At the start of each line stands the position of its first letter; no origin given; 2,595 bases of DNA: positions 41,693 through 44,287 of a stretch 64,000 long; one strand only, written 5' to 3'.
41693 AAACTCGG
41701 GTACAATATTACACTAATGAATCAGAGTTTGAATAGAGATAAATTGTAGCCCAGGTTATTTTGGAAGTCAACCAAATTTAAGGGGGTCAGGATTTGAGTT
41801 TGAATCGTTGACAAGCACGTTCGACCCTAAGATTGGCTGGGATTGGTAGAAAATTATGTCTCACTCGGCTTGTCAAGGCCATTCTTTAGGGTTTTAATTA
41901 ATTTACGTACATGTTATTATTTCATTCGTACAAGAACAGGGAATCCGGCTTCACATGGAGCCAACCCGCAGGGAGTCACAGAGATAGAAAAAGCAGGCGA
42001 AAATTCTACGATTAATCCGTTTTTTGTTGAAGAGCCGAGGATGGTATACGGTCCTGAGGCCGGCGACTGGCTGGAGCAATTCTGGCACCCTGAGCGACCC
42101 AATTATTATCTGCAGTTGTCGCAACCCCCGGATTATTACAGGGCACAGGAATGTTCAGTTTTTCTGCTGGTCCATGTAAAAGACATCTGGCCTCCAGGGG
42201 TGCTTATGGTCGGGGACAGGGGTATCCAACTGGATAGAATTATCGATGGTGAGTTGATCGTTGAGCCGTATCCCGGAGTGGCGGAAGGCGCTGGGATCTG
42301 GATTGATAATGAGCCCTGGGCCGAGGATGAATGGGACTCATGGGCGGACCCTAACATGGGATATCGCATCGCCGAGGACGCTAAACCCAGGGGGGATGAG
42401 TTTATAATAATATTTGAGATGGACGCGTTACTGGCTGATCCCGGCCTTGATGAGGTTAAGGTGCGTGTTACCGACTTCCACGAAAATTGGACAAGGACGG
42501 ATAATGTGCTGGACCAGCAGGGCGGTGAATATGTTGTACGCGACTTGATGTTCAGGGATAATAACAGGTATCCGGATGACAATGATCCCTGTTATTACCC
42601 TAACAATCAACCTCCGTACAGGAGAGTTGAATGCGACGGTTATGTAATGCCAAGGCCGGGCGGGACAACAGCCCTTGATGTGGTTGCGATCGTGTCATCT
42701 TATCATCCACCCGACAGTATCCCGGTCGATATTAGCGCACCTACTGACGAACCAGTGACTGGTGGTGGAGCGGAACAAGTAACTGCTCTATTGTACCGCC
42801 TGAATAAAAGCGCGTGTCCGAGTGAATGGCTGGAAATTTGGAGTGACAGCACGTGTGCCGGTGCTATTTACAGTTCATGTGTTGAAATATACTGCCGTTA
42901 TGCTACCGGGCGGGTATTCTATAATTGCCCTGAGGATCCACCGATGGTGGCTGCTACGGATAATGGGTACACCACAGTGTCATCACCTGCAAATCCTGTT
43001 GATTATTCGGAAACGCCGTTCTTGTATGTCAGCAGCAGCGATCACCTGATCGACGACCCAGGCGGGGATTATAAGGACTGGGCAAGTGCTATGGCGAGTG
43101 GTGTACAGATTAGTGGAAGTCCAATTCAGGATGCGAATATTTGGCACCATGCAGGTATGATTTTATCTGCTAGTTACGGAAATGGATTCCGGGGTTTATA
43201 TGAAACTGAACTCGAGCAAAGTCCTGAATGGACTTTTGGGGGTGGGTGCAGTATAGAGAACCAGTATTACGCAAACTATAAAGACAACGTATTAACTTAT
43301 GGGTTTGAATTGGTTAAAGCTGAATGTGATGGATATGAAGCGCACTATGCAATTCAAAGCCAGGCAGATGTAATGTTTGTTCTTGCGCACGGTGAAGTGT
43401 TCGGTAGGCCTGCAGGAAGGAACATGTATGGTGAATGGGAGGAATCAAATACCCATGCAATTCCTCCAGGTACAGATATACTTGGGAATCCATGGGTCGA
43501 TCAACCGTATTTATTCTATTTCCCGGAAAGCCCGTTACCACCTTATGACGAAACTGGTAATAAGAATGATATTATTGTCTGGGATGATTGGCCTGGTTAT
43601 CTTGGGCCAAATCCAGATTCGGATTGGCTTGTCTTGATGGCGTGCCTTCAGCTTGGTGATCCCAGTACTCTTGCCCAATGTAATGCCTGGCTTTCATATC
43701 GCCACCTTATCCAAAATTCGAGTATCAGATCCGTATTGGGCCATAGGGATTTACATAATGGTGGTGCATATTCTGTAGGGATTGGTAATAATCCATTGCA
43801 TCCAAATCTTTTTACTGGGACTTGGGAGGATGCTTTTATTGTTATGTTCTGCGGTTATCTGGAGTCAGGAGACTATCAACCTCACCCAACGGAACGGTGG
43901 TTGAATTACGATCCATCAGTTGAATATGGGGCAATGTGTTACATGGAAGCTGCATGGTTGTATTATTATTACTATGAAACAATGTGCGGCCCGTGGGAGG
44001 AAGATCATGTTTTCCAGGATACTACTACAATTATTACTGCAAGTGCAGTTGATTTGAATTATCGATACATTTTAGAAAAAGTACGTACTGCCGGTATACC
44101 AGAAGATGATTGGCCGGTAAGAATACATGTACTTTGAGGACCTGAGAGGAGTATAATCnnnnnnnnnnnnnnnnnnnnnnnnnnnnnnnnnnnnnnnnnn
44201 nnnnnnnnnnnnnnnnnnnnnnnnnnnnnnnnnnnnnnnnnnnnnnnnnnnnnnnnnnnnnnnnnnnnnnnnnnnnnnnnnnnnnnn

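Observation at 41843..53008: Tandem array of an undescribed two-gene module (His/Cys 'A' protein plus exported beta-propeller 'B' protein), laid out like a polymorphic-effector locus with orphan cassettes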

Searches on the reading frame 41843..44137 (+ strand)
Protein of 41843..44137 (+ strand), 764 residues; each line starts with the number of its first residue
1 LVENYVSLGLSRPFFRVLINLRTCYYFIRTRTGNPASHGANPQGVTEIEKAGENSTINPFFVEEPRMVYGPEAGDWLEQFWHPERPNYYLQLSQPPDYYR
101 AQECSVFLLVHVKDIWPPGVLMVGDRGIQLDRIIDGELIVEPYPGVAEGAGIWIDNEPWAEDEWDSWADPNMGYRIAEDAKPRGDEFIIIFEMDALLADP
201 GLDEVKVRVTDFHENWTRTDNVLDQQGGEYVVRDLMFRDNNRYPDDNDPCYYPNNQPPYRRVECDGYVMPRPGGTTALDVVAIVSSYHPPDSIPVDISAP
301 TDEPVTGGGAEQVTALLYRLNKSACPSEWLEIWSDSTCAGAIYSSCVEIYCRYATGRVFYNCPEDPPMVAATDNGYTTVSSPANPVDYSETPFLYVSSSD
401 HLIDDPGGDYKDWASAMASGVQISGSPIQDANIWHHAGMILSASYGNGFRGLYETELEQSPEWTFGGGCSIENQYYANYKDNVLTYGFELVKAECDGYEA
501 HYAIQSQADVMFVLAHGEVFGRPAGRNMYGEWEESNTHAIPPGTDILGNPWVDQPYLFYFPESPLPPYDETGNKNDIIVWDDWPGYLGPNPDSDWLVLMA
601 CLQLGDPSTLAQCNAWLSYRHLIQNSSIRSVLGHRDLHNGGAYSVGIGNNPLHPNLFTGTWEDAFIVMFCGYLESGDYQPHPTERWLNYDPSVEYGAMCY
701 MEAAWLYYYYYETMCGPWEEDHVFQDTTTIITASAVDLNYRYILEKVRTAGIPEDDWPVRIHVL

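Call 3: search_protein_families(library=pfam, proteins=[window:41843-44137:+], max_evalue=1)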
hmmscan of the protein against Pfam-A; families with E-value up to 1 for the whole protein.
window:41843-44137:+ (764 aa): 0 families

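Call 7: search_solved_structures(query=A1, max_evalue=10, show_alignments=2)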
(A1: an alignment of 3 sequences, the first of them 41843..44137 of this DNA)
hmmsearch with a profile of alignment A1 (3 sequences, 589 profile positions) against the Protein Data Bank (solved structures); distinct sequences matched with E-value up to 10: 0.

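Call 9: search_protein_families(library=ncbifam, proteins=[window:41843-44137:+], max_evalue=1)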
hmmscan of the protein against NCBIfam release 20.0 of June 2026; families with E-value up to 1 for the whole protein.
window:41843-44137:+ (764 aa): 0 families

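Call 10: find_homologous_proteins(query=window:42041-44137:+, max_evalue=0.001)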
Query window:42041-44137:+ (698 aa): 10 proteins with E <= 0.001 among 5669 candidates.
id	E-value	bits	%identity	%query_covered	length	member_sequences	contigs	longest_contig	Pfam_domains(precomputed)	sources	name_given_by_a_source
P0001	0.0e+0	1693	100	100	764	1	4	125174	-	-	-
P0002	9.1e-202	690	57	81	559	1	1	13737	-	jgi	jgi:hypothetical protein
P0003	4.2e-194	665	52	91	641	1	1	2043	-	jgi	jgi:hypothetical protein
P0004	4.9e-185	635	47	100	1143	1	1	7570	-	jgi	jgi:hypothetical protein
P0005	9.5e-124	432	40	100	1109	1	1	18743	-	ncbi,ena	-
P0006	7.9e-110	386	42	74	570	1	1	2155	-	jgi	jgi:hypothetical protein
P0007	4.3e-86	308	38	78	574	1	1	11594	-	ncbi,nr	ncbi:MAG: hypothetical protein NTY09_01225, partial [bacterium]|nr:hypothetical protein [bacterium]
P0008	2.6e-69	252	44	59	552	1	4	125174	-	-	-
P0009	1.1e-62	230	34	92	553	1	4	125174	-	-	-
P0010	2.1e-55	206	31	97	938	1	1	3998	-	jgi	jgi:hypothetical protein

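Call 13: find_encoding_contigs(protein=P0005, flank=10000, max_places=3)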
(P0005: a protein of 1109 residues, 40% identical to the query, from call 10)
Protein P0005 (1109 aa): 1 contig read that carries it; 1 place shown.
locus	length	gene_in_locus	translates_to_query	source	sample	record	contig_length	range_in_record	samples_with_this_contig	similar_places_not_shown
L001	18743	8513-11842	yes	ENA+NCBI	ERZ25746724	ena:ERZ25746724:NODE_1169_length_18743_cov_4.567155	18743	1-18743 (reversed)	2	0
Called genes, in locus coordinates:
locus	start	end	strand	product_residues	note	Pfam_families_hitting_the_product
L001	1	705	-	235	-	?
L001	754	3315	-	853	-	PF03958:Secretin_N (faint), PF00263:Secretin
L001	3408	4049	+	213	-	PF00300:His_Phos_1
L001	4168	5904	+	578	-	-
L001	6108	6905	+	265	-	PF10670:DUF4198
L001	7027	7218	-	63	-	-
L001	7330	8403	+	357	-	PF01850:PIN, PF13638:PIN_4 (weak)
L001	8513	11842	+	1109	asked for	-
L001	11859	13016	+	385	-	-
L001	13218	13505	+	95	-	-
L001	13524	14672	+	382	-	-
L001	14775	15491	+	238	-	PF01128:IspD, PF12804:NTP_transf_3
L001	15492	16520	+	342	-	PF02542:YgbB, PF00075:RNase_H, PF13456:RVT_3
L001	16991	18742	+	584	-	?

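Call 14: find_encoding_contigs(protein=P0004, flank=10000, max_places=3)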
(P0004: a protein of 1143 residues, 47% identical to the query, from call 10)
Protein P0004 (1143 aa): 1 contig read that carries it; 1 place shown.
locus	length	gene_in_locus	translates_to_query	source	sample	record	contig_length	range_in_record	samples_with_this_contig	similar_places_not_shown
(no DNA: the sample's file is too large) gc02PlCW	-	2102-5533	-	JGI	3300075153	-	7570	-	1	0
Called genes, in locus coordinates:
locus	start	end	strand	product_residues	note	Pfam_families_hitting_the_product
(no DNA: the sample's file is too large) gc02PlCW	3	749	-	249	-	?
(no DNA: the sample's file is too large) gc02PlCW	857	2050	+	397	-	-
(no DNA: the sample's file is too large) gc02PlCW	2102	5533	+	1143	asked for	-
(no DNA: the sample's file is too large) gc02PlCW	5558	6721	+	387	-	-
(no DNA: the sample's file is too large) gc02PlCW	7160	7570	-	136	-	?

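Call 23: find_encoding_contigs(protein=P0002, flank=10000, max_places=3)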
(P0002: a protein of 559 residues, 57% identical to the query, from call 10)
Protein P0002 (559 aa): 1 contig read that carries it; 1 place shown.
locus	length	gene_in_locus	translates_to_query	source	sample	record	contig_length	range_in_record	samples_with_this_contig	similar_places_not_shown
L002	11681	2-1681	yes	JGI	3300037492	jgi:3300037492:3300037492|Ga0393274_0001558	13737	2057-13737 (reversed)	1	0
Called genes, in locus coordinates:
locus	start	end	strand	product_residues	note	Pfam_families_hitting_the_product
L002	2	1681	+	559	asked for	?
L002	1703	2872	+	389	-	-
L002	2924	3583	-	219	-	PF01726:LexA_DNA_bind, PF00717:Peptidase_S24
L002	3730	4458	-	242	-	-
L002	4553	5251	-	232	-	-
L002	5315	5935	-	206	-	PF07505:DUF5131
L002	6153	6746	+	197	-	PF09195:Endonuc-BglII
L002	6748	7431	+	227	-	PF05063:MT-A70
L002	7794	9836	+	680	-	-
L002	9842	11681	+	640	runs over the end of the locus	PF07715:Plug, PF00593:TonB_dep_Rec_b-barrel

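Call 24: find_encoding_contigs(protein=P0007, flank=10000, max_places=3)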
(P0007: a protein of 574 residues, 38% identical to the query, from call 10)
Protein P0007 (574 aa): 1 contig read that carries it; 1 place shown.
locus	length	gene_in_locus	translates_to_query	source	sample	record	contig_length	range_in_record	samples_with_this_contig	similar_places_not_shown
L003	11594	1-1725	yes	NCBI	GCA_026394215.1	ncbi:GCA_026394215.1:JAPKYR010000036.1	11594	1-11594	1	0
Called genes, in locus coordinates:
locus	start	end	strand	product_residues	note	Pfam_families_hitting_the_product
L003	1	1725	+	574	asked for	?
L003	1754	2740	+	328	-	-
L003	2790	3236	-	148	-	PF22746:SHOCT-like_DUF2089-C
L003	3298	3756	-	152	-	PF22747:Zn_ribbon_DUF2089, PF09862:DUF2089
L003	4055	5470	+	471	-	PF00772:DnaB, PF03796:DnaB_C, PF13481:AAA_25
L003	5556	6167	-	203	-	-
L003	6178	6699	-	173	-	-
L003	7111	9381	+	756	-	PF06835:LptC (faint)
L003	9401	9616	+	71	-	-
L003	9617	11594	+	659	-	?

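Call 32: find_homologous_proteins(query=A4, max_evalue=0.01)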
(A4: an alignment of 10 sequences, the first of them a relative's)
Query A4 (10 sequences) (1143 aa, profile of the alignment): 8 proteins with E <= 0.01 among 8000 candidates.
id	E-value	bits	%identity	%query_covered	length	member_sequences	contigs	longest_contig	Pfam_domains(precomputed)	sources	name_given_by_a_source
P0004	0.0e+0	1401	100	100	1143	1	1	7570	-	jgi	jgi:hypothetical protein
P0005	0.0e+0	1314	39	100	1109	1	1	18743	-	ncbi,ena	-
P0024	9.6e-231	787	34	83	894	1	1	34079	-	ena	-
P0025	9.2e-214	731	42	82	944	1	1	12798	-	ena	-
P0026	1.1e-213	730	46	100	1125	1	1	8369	-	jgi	jgi:hypothetical protein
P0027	3.0e-176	607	42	77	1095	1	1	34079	-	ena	-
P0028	3.1e-70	256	68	36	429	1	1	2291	-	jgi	jgi:hypothetical protein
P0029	2.5e-42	163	74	29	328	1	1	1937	-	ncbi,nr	ncbi:MAG: hypothetical protein NTY09_15595, partial [bacterium]|nr:hypothetical protein [bacterium]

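Call 33: find_related_loci(query=A4, collection=genome_contigs, flank=10000)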
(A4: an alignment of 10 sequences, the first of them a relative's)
Query A4 (1143 aa) in genome_contigs; peptide patterns used: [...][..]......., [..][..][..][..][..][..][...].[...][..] (x = any residue, [..] = any of these).
71 stretches matched a pattern; 3 encode a relative of the query (tblastn E <= 1e-3); 3 distinct loci.
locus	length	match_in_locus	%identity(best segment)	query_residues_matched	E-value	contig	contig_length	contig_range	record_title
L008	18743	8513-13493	39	1-1141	0e+0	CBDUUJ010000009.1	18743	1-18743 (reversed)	MAG TPA_asm: uncultured bacterium isolate SRR22302362_concoct_119 genome assembly, contig: ERZ25746724.1169, whole genom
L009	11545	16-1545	51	547-1090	6e-145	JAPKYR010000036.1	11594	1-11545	MAG: bacterium isolate LacPavin_0920_SED3_MAG_49_9 LacPavin_0920_SED3_scaffold_297852, whole genome shotgun sequence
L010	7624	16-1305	32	547-1019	2e-36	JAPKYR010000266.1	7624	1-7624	MAG: bacterium isolate LacPavin_0920_SED3_MAG_49_9 LacPavin_0920_SED3_scaffold_1402889, whole genome shotgun sequence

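Call 47: predict_structure(alignment_id=A5)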
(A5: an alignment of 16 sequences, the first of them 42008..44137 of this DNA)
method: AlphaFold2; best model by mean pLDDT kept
length: 709 residues; sequences in the alignment: 16
mean_pLDDT: 65.3   pTM: 0.56
mean pLDDT of the five models: 65.3, 64.4, 62.4, 56.0, 50.7
residues with pLDDT >= 90: 67; 70-90: 268; 50-70: 153; < 50: 221
segments of 3 or more residues with pLDDT < 50: 104-127, 191-194, 196-201, 345-354, 365-375, 401-417, 424-426, 429-431, 461-476, 478-558, 581-592, 599-603, 624-626, 661-677
pLDDT, mean of each block of 10 residues (from residue 1): 81 85 88 77 82 85 55 77 70 68 50 44 50 85 80 80 78 72 70 46 54 65 90 85 75 73 93 89 74 89 87 84 89 91 48 57 47 48 71 64 37 44 49 76 80 67 43 46 43 41 35 39 45 42 45 43 65 67 45 50 61 80 58 76 82 62 38 49 78 78 79
secondary structure, 60 per line:
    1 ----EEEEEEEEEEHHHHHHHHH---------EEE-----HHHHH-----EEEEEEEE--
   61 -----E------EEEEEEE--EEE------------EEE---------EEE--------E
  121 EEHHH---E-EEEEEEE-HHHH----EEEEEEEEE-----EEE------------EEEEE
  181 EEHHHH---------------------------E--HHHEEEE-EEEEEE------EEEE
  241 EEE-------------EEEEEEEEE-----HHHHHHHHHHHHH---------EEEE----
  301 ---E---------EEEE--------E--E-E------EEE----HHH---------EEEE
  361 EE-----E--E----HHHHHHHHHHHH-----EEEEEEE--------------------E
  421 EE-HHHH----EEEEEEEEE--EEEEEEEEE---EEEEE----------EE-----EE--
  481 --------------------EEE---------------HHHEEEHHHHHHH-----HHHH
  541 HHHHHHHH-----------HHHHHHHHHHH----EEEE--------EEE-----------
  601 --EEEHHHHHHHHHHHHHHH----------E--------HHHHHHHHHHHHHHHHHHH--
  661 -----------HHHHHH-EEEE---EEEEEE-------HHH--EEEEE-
elements in order (helices of 4 or more, strands of 3 or more residues): E5-14 H15-23 E33-35 H41-45 E51-58 E73-79 E82-84 E97-99 E109-111 E120-122 E131-137 H139-142 E147-155 E161-163 E176-182 H183-186 E220-223 E225-230 E237-243 E257-265 H271-283 E293-296 E314-317 E338-340 E357-362 H376-387 E393-399 E420-422 H424-427 E432-440 E443-451 E455-459 E501-503 E522-524 H525-531 H537-548 H560-570 E575-578 E587-589 E603-605 H606-620 H640-658 H672-677 E679-682 E686-691 E704-708

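Call 50: fold_search(model_id=the predicted structure, library=pdb)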
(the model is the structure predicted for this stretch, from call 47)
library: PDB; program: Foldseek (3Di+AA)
matches with E <= 10: 701; with E <= 0.001: 0
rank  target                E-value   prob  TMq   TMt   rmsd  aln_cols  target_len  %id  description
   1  8q2h                  1.7e-02  0.10  0.09  0.06  25.9       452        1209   10  beta-galactosidase from Bacillus circulans (released 2024-10-16)
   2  7u05_A                2.1e-02  0.12  0.09  0.07  20.7       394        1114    7  Structure of the yeast TRAPPII-Rab11/Ypt32 complex in the closed/closed state (composite structure) (released 2022-04-27)
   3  2rik                  2.8e-02  0.13  0.11  0.20  20.4       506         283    8  I-band fragment I67-I69 from titin (released 2008-01-22)
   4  2ibg_A                5.5e-02  0.20  0.09  0.22  19.4       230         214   10  Crystal Structure of Hedgehog Bound to the FNIII Domains of Ihog (released 2006-10-24)
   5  2oz4_A                5.8e-02  0.08  0.09  0.18  19.7       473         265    8  Structural Plasticity in IgSF Domain 4 of ICAM-1 Mediates Cell Surface Dimerization (released 2007-10-16)
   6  9b4h_A                7.3e-02  0.06  0.11  0.06  17.2       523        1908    9  Chlamydomonas reinhardtii mastigoneme filament (released 2024-04-10)
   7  7s07_X                8.7e-02  0.14  0.08  0.21  15.3       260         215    9  Crystal structure of Epstein-Barr virus glycoprotein gH/gL/gp42-peptide in complex with human neutralizing antibodies  (released 2022-11-09)
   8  5wer_C                9.7e-02  0.16  0.11  0.19  10.9       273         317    9  Crystal Structure of TAPBPR and H2-Dd complex (released 2017-10-18)
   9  3j7h_A                1.1e-01  0.05  0.08  0.06  23.3       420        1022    9  Structure of beta-galactosidase at 3.2-A resolution obtained by cryo-electron microscopy (released 2014-07-30)
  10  5hcc_B                1.3e-01  0.16  0.10  0.11  16.0       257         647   10  Ternary complex of human Complement C5 with Ornithodoros moubata OmCI and Dermacentor andersoni RaCI3. (released 2016-03-30)
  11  3jxa_B                1.3e-01  0.01  0.05  0.08  25.8       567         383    9  Immunoglobulin domains 1-4 of mouse CNTN4 (released 2009-12-22)
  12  2j8o_A                1.4e-01  0.13  0.12  0.25  11.3       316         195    9  Structure of the immunoglobulin tandem repeat of titin A168-A169 (released 2007-08-21)
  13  2rjm                  1.4e-01  0.08  0.11  0.20  22.2       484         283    9  3Ig structure of titin domains I67-I69 E-to-A mutated variant (released 2008-01-22)
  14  4je0_A                1.4e-01  0.06  0.08  0.15  19.7       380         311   13  Structures of SdrD from Staphylococcus aureus reveal the molecular mechanism of how the cell surface receptors recogni (released 2013-06-19)
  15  4kkq_A                1.5e-01  0.15  0.09  0.21  17.9       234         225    5  Crystal structure of Vibrio cholerae RbmA (crystal form 1) (released 2013-05-22)
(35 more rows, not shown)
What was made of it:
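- AF2 pLDDT is below 50 there (call 47) and Foldseek found nothing (call 50).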

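Call 51: search_protein_families(library=pfam, alignment_id=A5, max_evalue=10)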
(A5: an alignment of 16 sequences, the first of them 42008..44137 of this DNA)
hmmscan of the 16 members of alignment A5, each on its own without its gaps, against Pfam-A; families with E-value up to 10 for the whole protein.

A. member 1, window:42008-44137:+ (709 aa): 0 families

B. families by the number of members that match (of 16 scanned): 1 family
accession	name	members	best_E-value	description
PF03622.19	IBV_3B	1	0.17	IBV 3B protein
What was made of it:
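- Closest known: CDI. Different: There is no TPS domain, FHA or YD repeat, PAAR, VENN or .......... motif, and no CdiB or T6SS genes (Pfam finds nothing, calls 3, 51).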

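Call 52: search_protein_representatives(alignment_id=A5)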
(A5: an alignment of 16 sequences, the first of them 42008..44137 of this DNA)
Query: 16 sequences, 922 profile positions. Proteins with E-value up to 0.001 (for the whole library): 88; up to 1e-10: 69; up to 1e-30: 35. The best 88 are listed.
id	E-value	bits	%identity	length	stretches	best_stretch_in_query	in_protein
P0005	0.0e+00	1247.7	-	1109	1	5-921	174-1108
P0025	0.0e+00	1191.3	-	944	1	25-921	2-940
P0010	0.0e+00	1106.1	-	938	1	3-911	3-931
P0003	7.7e-239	811.9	-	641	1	332-921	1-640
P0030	8.6e-222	755.5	-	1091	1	6-910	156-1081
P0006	5.7e-183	627.0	-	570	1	395-921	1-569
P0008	9.7e-180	616.3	-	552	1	324-921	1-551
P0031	1.7e-128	446.7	-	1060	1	12-907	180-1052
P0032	1.6e-125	436.9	-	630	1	301-910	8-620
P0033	2.2e-117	410.0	-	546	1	360-919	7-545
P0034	3.6e-91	323.2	-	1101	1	9-906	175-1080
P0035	4.1e-77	276.7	-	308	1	255-537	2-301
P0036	7.8e-75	269.2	-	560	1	347-908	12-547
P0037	1.8e-70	254.7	-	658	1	261-870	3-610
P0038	1.7e-56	208.5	-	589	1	6-475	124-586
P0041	2.3e-50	188.2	-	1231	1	355-871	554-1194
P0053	2.9e-34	134.9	-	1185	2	591-910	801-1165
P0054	1.4e-33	132.6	-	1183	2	589-919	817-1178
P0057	1.2e-31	126.3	-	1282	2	456-864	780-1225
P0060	2.7e-29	118.4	-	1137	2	585-875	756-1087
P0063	3.7e-27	111.4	-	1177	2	578-898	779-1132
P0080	3.5e-18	81.7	-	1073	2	585-910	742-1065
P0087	1.3e-14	69.8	-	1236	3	588-875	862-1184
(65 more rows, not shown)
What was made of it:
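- Across distant family members the C-terminal domain is the conserved part and the N-terminal regions vary (call 52).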

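Call 53: search_protein_families(library=pfam, proteins=[P0041, P0053, P0054, P0057, P0060, P0063, P0080, P0087], max_evalue=0.01)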
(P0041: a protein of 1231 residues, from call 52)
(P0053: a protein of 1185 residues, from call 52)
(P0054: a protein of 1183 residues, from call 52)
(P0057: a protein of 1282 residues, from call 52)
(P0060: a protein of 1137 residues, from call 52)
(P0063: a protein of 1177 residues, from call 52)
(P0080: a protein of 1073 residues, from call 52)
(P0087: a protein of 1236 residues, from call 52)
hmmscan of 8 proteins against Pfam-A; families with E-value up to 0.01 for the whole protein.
P0041 (1231 aa): 0 families

P0053 (1185 aa): 0 families

P0054 (1183 aa): 0 families

P0057 (1282 aa): 0 families

P0060 (1137 aa): 0 families

P0063 (1177 aa): 0 families

P0080 (1073 aa): 0 families

P0087 (1236 aa): 0 families

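Call 59: find_encoding_contigs(protein=window:41843-44137:+, flank=10000, max_places=6)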
Protein window:41843-44137:+ (764 aa): no gene with exactly this product is on record in the collection.
